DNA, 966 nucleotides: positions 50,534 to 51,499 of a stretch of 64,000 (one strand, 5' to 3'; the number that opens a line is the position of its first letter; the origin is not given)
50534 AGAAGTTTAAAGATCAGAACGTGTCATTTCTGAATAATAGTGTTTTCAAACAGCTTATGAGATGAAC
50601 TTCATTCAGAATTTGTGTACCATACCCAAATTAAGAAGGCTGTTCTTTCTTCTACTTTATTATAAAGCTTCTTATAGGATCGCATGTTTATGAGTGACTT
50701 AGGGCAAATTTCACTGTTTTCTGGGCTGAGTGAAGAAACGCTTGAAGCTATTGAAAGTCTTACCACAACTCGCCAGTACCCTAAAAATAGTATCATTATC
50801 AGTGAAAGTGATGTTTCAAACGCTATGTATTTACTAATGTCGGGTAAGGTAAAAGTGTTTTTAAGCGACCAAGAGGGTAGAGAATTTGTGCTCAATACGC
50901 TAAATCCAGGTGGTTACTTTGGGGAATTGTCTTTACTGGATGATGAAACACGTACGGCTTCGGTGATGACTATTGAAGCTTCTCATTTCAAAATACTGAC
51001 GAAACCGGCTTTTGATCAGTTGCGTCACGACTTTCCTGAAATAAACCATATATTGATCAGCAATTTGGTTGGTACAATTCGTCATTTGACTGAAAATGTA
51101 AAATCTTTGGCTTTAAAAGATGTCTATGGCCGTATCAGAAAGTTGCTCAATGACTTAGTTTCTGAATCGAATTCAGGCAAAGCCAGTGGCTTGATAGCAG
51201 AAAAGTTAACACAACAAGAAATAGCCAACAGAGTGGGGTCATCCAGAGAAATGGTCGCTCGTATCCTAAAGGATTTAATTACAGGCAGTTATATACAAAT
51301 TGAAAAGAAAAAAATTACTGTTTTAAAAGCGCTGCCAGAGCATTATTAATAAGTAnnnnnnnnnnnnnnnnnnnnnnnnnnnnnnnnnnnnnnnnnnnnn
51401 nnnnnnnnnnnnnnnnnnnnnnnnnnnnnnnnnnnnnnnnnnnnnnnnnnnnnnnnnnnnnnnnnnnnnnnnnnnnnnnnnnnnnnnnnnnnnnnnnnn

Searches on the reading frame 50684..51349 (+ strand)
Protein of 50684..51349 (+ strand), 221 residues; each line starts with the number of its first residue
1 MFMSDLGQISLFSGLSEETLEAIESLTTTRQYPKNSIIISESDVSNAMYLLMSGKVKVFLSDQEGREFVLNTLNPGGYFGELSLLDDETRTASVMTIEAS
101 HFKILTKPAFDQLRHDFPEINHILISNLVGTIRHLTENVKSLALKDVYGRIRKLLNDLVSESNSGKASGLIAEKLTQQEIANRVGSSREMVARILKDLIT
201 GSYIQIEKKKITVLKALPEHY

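Call 91: search_protein_families(library=pfam, proteins=[window:50684-51349:+], max_evalue=0.001)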
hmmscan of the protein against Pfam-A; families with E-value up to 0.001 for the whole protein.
window:50684-51349:+ (221 aa): 5 families
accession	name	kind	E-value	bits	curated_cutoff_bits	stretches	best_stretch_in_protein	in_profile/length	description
PF00027.35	cNMP_binding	-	3.8e-21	75.3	27.5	1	30-114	2-86/89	Cyclic nucleotide-binding domain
PF13545.12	HTH_Crp_2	-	2.5e-09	37.4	27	1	150-214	2-62/70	Crp-like helix-turn-helix domain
PF00325.26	Crp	-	3.3e-07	30.4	21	1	174-198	2-26/32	Bacterial regulatory proteins, crp family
PF15977.11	HTH_46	-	7.2e-06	26.4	29.3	1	148-218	2-67/68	Winged helix-turn-helix DNA binding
PF04545.22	Sigma70_r4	-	0.00035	20.5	24.1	0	173-196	19-42/50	Sigma-70, region 4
